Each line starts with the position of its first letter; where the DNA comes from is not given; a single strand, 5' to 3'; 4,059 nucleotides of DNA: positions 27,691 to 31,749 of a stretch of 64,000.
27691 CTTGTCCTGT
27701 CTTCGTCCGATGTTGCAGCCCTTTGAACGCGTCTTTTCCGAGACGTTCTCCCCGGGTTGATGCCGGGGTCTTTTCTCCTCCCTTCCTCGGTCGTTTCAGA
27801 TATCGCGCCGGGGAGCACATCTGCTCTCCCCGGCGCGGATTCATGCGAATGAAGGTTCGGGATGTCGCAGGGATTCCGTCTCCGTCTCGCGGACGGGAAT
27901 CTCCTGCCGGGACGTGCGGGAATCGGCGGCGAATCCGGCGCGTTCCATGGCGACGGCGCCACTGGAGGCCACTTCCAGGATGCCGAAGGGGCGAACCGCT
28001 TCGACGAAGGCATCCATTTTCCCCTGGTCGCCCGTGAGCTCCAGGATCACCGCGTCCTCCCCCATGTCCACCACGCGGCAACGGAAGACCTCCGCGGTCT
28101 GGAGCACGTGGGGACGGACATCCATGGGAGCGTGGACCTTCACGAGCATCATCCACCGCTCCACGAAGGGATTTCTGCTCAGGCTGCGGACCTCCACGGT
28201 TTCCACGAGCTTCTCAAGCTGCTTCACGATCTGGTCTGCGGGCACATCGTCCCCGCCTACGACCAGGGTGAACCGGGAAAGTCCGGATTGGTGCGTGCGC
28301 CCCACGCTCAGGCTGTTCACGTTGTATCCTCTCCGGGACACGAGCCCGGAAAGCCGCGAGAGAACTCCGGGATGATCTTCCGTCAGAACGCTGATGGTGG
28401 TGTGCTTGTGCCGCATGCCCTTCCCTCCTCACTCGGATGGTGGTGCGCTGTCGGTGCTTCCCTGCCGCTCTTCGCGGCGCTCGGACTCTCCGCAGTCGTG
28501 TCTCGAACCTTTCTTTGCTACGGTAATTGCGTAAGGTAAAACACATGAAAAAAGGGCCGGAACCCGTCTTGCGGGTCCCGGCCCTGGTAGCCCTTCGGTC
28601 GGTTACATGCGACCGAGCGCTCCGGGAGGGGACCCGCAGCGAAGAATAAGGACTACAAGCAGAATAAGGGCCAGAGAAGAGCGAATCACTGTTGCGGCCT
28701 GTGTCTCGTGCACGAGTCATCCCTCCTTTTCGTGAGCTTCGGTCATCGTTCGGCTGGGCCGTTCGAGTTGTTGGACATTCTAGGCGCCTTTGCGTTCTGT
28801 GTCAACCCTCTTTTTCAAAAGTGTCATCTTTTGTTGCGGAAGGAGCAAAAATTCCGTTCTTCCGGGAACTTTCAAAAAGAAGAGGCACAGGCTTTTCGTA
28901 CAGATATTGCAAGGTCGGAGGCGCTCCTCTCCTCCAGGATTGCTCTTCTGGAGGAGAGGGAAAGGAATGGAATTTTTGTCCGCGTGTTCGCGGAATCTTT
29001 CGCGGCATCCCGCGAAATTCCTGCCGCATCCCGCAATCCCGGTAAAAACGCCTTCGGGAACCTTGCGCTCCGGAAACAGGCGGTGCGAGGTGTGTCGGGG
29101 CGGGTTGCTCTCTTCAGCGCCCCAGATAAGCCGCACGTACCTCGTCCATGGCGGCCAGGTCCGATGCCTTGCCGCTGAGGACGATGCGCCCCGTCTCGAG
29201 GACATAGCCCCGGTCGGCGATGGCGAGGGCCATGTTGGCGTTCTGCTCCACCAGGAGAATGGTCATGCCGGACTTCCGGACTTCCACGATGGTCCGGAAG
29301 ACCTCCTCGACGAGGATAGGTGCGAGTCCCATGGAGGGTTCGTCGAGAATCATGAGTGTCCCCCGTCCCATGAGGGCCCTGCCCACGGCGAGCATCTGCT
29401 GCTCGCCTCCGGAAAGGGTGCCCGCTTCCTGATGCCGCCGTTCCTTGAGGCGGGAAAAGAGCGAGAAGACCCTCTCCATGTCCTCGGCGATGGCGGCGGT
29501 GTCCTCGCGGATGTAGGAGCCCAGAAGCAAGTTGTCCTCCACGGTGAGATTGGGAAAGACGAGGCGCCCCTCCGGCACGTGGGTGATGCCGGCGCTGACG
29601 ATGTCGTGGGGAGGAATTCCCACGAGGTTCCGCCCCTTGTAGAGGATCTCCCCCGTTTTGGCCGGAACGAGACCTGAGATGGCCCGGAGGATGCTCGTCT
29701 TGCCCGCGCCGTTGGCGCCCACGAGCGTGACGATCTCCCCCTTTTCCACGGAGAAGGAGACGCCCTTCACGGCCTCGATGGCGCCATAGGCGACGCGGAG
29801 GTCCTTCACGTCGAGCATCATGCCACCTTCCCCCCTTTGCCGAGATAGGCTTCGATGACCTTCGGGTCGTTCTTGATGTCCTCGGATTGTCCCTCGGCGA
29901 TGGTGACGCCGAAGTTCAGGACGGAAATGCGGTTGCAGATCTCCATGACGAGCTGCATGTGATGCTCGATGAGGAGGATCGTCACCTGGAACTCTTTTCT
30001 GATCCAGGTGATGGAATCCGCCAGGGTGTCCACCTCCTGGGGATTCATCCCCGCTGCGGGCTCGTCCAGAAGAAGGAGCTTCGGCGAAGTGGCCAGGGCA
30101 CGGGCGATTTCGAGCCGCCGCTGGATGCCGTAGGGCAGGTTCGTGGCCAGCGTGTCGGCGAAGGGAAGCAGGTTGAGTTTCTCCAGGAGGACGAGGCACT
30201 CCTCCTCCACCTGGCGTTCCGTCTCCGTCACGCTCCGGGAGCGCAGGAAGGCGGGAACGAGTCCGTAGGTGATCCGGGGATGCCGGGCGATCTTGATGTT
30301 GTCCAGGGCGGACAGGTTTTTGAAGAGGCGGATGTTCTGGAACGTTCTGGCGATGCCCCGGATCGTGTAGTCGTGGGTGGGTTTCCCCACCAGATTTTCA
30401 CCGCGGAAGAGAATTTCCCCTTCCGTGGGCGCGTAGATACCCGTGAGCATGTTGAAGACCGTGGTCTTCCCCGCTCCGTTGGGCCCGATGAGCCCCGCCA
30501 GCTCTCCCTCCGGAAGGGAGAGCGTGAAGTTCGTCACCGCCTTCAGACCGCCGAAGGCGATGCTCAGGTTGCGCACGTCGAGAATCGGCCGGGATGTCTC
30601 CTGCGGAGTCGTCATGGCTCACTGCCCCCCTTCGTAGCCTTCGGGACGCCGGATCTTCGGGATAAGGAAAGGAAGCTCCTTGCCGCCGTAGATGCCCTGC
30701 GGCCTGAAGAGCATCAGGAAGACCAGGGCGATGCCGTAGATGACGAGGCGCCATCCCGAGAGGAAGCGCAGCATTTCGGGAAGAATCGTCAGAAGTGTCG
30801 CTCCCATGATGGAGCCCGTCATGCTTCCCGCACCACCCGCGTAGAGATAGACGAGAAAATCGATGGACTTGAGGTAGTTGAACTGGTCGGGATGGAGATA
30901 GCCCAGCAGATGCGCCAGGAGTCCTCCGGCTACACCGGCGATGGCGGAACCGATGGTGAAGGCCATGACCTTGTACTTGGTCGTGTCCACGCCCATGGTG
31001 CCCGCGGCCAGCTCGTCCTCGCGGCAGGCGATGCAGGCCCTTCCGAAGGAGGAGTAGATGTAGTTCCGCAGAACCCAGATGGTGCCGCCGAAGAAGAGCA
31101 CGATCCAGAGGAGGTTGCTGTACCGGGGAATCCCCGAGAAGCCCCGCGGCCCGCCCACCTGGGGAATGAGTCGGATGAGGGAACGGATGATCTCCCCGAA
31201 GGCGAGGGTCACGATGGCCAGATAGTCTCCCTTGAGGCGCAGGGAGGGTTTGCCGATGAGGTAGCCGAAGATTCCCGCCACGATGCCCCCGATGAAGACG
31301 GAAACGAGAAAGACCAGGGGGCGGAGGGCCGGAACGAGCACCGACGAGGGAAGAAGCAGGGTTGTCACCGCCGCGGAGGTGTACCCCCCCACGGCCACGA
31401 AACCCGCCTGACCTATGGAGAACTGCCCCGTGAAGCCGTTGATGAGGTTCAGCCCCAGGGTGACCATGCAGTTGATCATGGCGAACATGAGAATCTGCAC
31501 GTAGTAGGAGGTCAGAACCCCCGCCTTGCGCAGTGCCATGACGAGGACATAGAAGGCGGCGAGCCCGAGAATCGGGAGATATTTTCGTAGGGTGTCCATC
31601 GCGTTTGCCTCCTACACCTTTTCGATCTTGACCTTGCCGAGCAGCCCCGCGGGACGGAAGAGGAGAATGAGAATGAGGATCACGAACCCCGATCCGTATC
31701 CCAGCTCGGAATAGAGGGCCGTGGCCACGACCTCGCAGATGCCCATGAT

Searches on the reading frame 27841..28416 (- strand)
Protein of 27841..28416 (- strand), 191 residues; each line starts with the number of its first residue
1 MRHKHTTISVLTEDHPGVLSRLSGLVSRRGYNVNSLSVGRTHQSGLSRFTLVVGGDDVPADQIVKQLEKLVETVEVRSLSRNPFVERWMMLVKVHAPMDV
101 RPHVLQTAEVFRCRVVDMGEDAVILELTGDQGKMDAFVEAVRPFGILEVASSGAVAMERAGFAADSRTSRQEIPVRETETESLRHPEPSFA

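Call 6: search_protein_families(library=pfam, proteins=[window:27841-28416:-])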
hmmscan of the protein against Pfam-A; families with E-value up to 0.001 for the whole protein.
window:27841-28416:- (191 aa): 5 families
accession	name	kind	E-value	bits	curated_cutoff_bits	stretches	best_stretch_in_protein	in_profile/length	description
PF10369.15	ALS_ss_C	-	2.1e-27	95.4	23.2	1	87-159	1-73/74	Small subunit of acetolactate synthase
PF22629.2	ACT_AHAS_ss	-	2.3e-20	72.9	27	1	8-74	1-66/67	AHAS small subunit-like ACT domain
PF13710.12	ACT_5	-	1.1e-14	54.4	27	1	15-76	2-62/62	ACT domain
PF01842.31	ACT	-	1.9e-14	53.6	27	1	6-71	1-65/66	ACT domain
PF22190.2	TTHA0829-like_ACT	-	0.00084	19.7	27.4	0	9-67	6-59/70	TTHA0829-like ACT domain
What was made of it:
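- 27841..28416 (-): ilvN (acetolactate synthase small subunit), first structural gene of the controlled ilv-leu cluster. Call 6: Pfam ALS_ss_C and ACT_AHAS_ss.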

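Call 8: find_related_loci(query=window:27841-28416:-, collection=genome_contigs, flank=4000)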
Query window:27841-28416:- (191 aa) in genome_contigs; peptide patterns used: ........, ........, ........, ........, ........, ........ (x = any residue, [..] = any of these).
557 stretches matched a pattern; 7 encode a relative of the query (tblastn E <= 1e-3); 7 distinct loci.
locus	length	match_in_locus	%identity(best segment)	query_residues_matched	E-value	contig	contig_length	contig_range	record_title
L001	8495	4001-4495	66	7-172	1e-70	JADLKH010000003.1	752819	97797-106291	MAG: Synergistales bacterium isolate DFE_SYN c_000000000105, whole genome shotgun sequence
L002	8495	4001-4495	64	7-171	3e-69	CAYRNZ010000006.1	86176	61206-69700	MAG TPA_asm: uncultured Synergistaceae bacterium isolate SRP192927_co7_701 genome assembly, contig: NODE_310_length_8617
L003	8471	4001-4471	67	7-163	4e-69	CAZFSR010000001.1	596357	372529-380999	MAG TPA_asm: uncultured Synergistaceae bacterium isolate SRP278314_co1_6 genome assembly, contig: NODE_2_length_596357_c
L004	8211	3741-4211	67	7-163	6e-69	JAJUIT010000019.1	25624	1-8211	MAG: Synergistaceae bacterium isolate bin97 k141_39598_length_25624_cov_13.0000, whole genome shotgun sequence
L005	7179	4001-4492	46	7-170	6e-43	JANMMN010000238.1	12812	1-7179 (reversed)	MAG: Actinomycetes bacterium isolate OTE_58_metabat_508 OTE_58_k141_5298601, whole genome shotgun sequence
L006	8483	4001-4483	44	7-167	8e-37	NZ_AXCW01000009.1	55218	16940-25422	Actinotalea ferrariae CF5-4 contig9, whole genome shotgun sequence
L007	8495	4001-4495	66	7-172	9e-64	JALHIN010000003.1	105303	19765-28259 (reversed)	MAG: Synergistetes bacterium isolate 5-aug_S3_046 scaffold_65, whole genome shotgun sequence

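Call 52: find_homologous_proteins(query=window:27841-28416:-, max_evalue=1e-30)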
Query window:27841-28416:- (191 aa): 185 proteins with E <= 1e-30 among 564 candidates; the best 120 are listed.
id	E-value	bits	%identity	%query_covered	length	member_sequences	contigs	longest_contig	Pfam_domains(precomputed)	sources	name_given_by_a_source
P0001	7.2e-119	412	100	100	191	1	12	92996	PF10369.16,PF22629.3,PF13710.13,PF01842.32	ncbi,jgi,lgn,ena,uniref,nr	ncbi:acetolactate synthase small subunit [Aminiphilus sp.]|jgi:acetolactate synthase-1/3 small subun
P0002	9.4e-119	411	99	100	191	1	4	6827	PF10369.16,PF22629.3,PF13710.13,PF01842.32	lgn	-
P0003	1.2e-117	408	99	100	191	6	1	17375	PF10369.16,PF22629.3,PF13710.13,PF01842.32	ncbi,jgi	jgi:acetolactate synthase-1/3 small subunit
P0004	6.1e-75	269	76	88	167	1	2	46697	PF10369.16,PF22629.3,PF13710.13,PF01842.32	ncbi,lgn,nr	ncbi:MAG: acetolactate synthase small subunit [Synergistales bacterium]|nr:acetolactate synthase sma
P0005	7.5e-73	262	73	91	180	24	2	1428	PF10369.16,PF22629.3,PF13710.13,PF01842.32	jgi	jgi:acetolactate synthase-1/3 small subunit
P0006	6.4e-72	259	77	83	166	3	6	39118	PF10369.16,PF22629.3,PF13710.13,PF01842.32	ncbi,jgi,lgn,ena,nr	ncbi:MAG TPA: acetolactate synthase small subunit [Synergistaceae bacterium]|nr:acetolactate synthas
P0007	9.2e-72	258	74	87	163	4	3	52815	PF10369.16,PF22629.3,PF13710.13,PF01842.32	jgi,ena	-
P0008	1.1e-71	258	70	88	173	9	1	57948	PF10369.16,PF22629.3,PF13710.13,PF01842.32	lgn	-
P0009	1.8e-71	257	79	81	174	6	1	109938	PF10369.16,PF22629.3,PF13710.13,PF01842.32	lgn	-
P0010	3.4e-71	257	70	88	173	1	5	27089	PF10369.16,PF22629.3,PF13710.13,PF01842.32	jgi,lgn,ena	jgi:acetolactate synthase-1/3 small subunit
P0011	7.3e-71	255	76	83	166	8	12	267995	PF10369.16,PF22629.3,PF13710.13,PF01842.32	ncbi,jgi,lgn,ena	jgi:acetolactate synthase-1/3 small subunit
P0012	7.8e-71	255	75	85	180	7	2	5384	PF10369.16,PF22629.3,PF13710.13,PF01842.32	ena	-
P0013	9.3e-71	255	72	86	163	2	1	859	PF10369.16,PF22629.3,PF13710.13,PF01842.32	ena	-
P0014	1.6e-70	254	74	85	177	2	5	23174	PF10369.16,PF22629.3,PF13710.13,PF01842.32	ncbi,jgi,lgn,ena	-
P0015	2.9e-70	254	71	88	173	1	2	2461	PF10369.16,PF22629.3,PF13710.13,PF01842.32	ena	-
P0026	2.7e-65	237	65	90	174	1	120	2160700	PF10369.16,PF22629.3,PF13710.13,PF01842.32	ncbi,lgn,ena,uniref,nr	ncbi:acetolactate synthase small subunit [Acetomicrobium flavidum]|uniref:Acetolactate synthase smal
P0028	3.8e-65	237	67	84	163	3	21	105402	PF10369.16,PF22629.3,PF13710.13,PF01842.32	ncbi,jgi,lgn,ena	ncbi:MAG: acetolactate synthase small subunit [Thermovirgaceae bacterium]|jgi:acetolactate synthase-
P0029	5.9e-65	236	63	91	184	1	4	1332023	PF10369.16,PF22629.3,PF13710.13,PF01842.32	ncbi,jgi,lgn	jgi:acetolactate synthase-1/3 small subunit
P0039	1.1e-60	222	59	84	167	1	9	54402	PF10369.16,PF22629.3,PF13291.13,PF22190.3,PF13710.13,PF01842.32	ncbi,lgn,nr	ncbi:acetolactate synthase small subunit [Synergistaceae bacterium OttesenSCG-928-D05]|nr:acetolacta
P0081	2.1e-56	208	60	83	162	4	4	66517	PF10369.16,PF22629.3,PF13710.13,PF01842.32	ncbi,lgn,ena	ncbi:MAG: acetolactate synthase small subunit [Cloacibacillus sp.]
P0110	4.8e-43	165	48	84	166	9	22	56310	PF10369.16,PF22629.3,PF13710.13,PF01842.32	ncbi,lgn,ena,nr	ncbi:MAG: acetolactate synthase small subunit [Synergistaceae bacterium]|nr:acetolactate synthase sm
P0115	1.1e-39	154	48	82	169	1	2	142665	PF10369.16,PF22629.3,PF13710.13,PF01842.32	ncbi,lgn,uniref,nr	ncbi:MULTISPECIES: acetolactate synthase small subunit [Thermovenabulum]|uniref:Acetolactate synthas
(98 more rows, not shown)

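Call 54: find_encoding_contigs(protein=P0026, flank=3000, max_places=1)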
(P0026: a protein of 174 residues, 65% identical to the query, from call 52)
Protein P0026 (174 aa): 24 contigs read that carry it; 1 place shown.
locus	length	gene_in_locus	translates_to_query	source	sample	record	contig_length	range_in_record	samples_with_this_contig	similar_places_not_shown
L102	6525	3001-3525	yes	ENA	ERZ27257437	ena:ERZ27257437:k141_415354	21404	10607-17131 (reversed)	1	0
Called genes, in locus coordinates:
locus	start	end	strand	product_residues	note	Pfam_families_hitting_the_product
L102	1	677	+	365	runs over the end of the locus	PF01497:Peripla_BP_2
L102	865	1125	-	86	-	PF05016:ParE_toxin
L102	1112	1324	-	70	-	PF02604:PhdYeFM_antitox (weak), PF18506:RelB-like (weak)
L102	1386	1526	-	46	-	-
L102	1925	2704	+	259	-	PF10609:ParA, PF01656:CbiA, PF09140:MipZ (weak), PF13614:AAA_31 (faint)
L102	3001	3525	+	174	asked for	PF01842:ACT, PF22629:ACT_AHAS_ss, PF13710:ACT_5, PF10369:ALS_ss_C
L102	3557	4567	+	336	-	PF00670:AdoHcyase_NAD (weak), PF02826:2-Hacid_dh_C, PF03446:NAD_binding_2 (faint), PF03807:F420_oxidored (weak), PF07991:KARI_N, PF01450:KARI_C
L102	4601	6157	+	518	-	PF00682:HMGL-like, PF22617:HCS_D2, PF08502:LeuA_dimer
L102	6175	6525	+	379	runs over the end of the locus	PF00180:Iso_dh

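Call 55: find_encoding_contigs(protein=P0028, flank=3000, max_places=1)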
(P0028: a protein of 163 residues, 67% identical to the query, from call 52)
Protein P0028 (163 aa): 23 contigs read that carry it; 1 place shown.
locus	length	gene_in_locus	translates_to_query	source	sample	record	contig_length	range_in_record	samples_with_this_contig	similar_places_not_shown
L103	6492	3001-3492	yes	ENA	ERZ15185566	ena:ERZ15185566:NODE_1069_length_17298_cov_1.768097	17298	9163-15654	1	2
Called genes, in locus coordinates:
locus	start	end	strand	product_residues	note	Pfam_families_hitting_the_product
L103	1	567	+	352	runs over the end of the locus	PF03480:DctP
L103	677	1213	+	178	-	PF04290:DctQ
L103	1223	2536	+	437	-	PF06808:DctM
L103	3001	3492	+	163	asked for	PF01842:ACT, PF22629:ACT_AHAS_ss, PF13710:ACT_5, PF10369:ALS_ss_C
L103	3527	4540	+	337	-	PF02826:2-Hacid_dh_C (weak), PF03807:F420_oxidored (faint), PF07991:KARI_N, PF01450:KARI_C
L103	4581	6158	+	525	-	PF00682:HMGL-like, PF22617:HCS_D2, PF08502:LeuA_dimer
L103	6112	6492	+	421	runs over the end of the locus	PF00330:Aconitase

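Call 56: find_encoding_contigs(protein=P0081, flank=3000, max_places=1)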
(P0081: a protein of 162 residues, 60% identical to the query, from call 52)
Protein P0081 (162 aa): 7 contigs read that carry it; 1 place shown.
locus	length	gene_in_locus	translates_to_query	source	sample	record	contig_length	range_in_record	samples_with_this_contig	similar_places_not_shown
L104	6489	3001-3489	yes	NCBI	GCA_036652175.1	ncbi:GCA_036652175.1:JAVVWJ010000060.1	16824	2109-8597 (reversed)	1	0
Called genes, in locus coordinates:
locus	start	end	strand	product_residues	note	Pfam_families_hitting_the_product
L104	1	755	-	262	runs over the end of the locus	PF02625:XdhC_CoxI, PF13478:XdhC_C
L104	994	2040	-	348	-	PF00994:MoCF_biosynth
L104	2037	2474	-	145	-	PF01475:FUR, PF12840:HTH_20 (weak)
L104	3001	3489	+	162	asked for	PF01842:ACT, PF22629:ACT_AHAS_ss, PF13710:ACT_5, PF10369:ALS_ss_C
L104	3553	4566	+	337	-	PF00670:AdoHcyase_NAD (weak), PF02826:2-Hacid_dh_C (weak), PF03446:NAD_binding_2 (weak), PF03807:F420_oxidored (weak), PF07991:KARI_N, PF01450:KARI_C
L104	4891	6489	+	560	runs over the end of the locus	PF02776:TPP_enzyme_N, PF00205:TPP_enzyme_M, PF02775:TPP_enzyme_C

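Call 57: find_encoding_contigs(protein=P0011, flank=3000, max_places=1)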
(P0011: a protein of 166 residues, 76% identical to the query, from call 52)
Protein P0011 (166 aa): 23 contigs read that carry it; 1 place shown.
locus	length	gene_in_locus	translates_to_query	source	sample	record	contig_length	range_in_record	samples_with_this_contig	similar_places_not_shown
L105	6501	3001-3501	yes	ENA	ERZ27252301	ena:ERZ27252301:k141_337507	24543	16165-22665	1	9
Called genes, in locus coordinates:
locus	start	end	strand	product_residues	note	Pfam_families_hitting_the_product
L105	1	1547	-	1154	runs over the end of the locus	PF17159:MASE3, PF00989:PAS (weak), PF08447:PAS_3, PF08448:PAS_4 (weak), PF00989:PAS (weak), PF08448:PAS_4, PF02518:HATPase_c, PF00072:Response_reg, +3 more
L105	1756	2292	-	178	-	PF06172:Cupin_5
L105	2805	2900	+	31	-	-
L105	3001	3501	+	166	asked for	PF01842:ACT, PF22629:ACT_AHAS_ss, PF13710:ACT_5, PF10369:ALS_ss_C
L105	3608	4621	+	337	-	PF02826:2-Hacid_dh_C (weak), PF03807:F420_oxidored (faint), PF07991:KARI_N, PF01450:KARI_C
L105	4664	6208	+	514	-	PF00682:HMGL-like, PF22617:HCS_D2, PF08502:LeuA_dimer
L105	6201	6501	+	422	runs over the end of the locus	PF00330:Aconitase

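Call 59: find_encoding_contigs(protein=P0009, flank=3000, max_places=1)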
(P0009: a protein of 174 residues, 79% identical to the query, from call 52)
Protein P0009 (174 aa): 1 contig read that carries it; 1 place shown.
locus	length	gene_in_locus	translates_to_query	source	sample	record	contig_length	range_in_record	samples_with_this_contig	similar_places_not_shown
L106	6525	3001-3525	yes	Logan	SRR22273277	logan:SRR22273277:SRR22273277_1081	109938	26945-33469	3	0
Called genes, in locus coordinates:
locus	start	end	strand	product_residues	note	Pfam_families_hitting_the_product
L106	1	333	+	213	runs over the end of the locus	PF01182:Glucosamine_iso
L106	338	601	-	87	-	-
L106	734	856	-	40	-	-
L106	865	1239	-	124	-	PF02311:AraC_binding (weak), PF07883:Cupin_2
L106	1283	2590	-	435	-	PF07690:MFS_1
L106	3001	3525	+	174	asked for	PF01842:ACT, PF22629:ACT_AHAS_ss, PF13710:ACT_5, PF10369:ALS_ss_C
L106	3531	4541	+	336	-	PF00670:AdoHcyase_NAD (faint), PF02826:2-Hacid_dh_C, PF07991:KARI_N, PF01450:KARI_C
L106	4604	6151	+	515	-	PF00682:HMGL-like, PF22617:HCS_D2, PF08502:LeuA_dimer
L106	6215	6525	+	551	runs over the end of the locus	PF02776:TPP_enzyme_N, PF00205:TPP_enzyme_M, PF02775:TPP_enzyme_C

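Call 60: find_encoding_contigs(protein=P0029, flank=3000, max_places=1)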
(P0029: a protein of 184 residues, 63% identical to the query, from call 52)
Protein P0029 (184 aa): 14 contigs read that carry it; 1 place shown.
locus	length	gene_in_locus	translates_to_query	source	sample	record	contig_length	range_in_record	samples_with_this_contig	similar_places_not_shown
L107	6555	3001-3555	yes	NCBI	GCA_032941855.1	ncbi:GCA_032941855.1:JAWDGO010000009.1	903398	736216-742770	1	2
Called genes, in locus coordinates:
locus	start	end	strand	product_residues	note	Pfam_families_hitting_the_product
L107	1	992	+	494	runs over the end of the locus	PF00361:Proton_antipo_M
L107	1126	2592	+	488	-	PF00361:Proton_antipo_M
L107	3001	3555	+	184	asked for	PF01842:ACT, PF22629:ACT_AHAS_ss, PF13710:ACT_5, PF10369:ALS_ss_C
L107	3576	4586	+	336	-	PF02826:2-Hacid_dh_C (weak), PF03446:NAD_binding_2 (faint), PF03807:F420_oxidored (weak), PF07991:KARI_N, PF01450:KARI_C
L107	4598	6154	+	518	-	PF00682:HMGL-like, PF22617:HCS_D2, PF08502:LeuA_dimer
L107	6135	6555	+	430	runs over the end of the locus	PF00330:Aconitase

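Call 61: find_encoding_contigs(protein=P0039, flank=3000, max_places=1)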
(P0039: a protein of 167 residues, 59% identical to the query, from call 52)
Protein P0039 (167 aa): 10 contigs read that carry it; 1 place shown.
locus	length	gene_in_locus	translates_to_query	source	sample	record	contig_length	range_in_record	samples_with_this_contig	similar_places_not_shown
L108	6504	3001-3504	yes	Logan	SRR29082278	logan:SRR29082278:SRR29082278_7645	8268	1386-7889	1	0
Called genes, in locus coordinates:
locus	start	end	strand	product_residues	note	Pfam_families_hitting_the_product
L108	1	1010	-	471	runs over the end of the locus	PF00474:SSF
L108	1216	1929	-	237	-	PF09339:HTH_IclR, PF01614:IclR_C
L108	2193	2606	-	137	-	PF01475:FUR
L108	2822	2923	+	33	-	-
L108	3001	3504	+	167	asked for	PF01842:ACT, PF13291:ACT_4 (weak), PF22190:TTHA0829-like_ACT (faint), PF22629:ACT_AHAS_ss, PF13710:ACT_5, PF10369:ALS_ss_C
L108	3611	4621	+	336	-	PF00670:AdoHcyase_NAD (weak), PF02826:2-Hacid_dh_C, PF03446:NAD_binding_2 (weak), PF07991:KARI_N, PF01450:KARI_C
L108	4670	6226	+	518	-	PF00682:HMGL-like, PF22617:HCS_D2, PF08502:LeuA_dimer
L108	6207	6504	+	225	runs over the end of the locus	?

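Call 62: find_encoding_contigs(protein=P0110, flank=3000, max_places=1)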
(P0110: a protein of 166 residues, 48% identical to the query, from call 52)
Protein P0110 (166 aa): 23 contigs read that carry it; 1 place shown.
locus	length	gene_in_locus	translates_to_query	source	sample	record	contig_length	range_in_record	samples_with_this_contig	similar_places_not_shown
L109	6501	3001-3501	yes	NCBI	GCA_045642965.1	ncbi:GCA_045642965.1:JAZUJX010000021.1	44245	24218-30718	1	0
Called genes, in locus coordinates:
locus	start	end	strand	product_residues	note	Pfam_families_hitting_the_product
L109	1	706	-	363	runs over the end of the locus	PF21570:ArgZ-like_C_2nd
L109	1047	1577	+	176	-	PF00466:Ribosomal_L10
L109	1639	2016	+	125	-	PF16320:Ribosomal_L12_N, PF00542:Ribosomal_L12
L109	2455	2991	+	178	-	PF01842:ACT, PF22629:ACT_AHAS_ss, PF13710:ACT_5, PF10369:ALS_ss_C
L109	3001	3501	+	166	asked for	PF01842:ACT, PF22629:ACT_AHAS_ss, PF13710:ACT_5, PF10369:ALS_ss_C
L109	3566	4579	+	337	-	PF00670:AdoHcyase_NAD (weak), PF02826:2-Hacid_dh_C, PF03446:NAD_binding_2 (weak), PF03807:F420_oxidored (faint), PF07991:KARI_N, PF01450:KARI_C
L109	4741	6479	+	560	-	PF02776:TPP_enzyme_N, PF00205:TPP_enzyme_M, PF02775:TPP_enzyme_C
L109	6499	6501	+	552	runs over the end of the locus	PF00920:ILVD_EDD_N, PF24877:ILV_EDD_C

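Call 63: find_encoding_contigs(protein=P0115, flank=3000, max_places=1)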
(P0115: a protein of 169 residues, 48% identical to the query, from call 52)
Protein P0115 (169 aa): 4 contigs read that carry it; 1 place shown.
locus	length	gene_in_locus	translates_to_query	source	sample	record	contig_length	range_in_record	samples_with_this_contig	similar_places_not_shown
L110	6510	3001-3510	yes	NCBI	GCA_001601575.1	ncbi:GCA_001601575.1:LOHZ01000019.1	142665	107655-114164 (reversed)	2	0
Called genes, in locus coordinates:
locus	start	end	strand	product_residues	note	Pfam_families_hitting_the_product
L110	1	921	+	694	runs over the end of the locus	PF02743:dCache_1, PF00672:HAMP (weak), PF00015:MCPsignal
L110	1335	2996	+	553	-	PF02776:TPP_enzyme_N, PF00205:TPP_enzyme_M, PF02775:TPP_enzyme_C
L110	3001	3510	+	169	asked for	PF01842:ACT, PF22629:ACT_AHAS_ss, PF13710:ACT_5, PF10369:ALS_ss_C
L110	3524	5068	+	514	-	PF00682:HMGL-like, PF22617:HCS_D2, PF08502:LeuA_dimer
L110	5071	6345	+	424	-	PF00330:Aconitase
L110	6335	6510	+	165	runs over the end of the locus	PF00694:Aconitase_C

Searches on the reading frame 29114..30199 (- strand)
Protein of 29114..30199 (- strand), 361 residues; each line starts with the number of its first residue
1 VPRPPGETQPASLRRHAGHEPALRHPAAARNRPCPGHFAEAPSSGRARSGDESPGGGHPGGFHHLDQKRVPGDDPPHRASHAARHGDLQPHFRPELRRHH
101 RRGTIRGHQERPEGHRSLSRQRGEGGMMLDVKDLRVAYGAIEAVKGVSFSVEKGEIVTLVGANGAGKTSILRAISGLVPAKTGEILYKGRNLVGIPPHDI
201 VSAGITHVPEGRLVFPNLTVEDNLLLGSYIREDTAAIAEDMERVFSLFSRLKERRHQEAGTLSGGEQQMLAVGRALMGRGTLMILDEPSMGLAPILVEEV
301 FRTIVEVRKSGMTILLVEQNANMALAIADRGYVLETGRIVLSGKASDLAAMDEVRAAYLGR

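Call 7: search_protein_families(library=pfam, proteins=[window:29114-30199:-])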
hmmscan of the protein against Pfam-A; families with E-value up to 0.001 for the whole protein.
window:29114-30199:- (361 aa): 3 families
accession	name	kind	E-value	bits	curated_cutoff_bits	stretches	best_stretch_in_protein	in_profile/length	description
PF00005.33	ABC_tran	-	1.9e-29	103.5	25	1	145-289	2-136/137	ABC transporter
PF13304.12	AAA_21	-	1.2e-07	32.5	27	1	157-177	2-22/304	AAA domain, putative AbiEii toxin, Type IV TA system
PF02463.25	SMC_N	-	0.00088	19.2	40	0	155-175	25-45/220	RecF/RecN/SMC N terminal domain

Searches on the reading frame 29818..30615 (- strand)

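Call 7: search_protein_families(library=pfam, proteins=[window:29818-30615:-])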
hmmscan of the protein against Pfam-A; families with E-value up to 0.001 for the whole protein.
window:29818-30615:- (265 aa): 4 families
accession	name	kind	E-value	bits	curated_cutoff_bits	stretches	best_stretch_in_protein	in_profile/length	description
PF00005.33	ABC_tran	-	3.4e-31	109.1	25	1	28-187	2-136/137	ABC transporter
PF12399.14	BCA_ABC_TP_C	-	1.1e-09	38.2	25.5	1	238-261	2-25/27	Branched-chain amino acid ATP-binding cassette transporter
PF13304.12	AAA_21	-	4.3e-07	30.7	27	0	39-58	1-20/304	AAA domain, putative AbiEii toxin, Type IV TA system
PF02463.25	SMC_N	-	0.00057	19.8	40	0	37-55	24-42/220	RecF/RecN/SMC N terminal domain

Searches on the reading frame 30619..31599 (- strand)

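Call 7: search_protein_families(library=pfam, proteins=[window:30619-31599:-])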
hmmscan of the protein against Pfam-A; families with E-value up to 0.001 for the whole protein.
window:30619-31599:- (326 aa): 1 family
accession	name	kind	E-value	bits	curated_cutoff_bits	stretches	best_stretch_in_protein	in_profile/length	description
PF02653.21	BPD_transp_2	-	1.8e-33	116.3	26.8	1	33-295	2-268/269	Branched-chain amino acid transport system / permease component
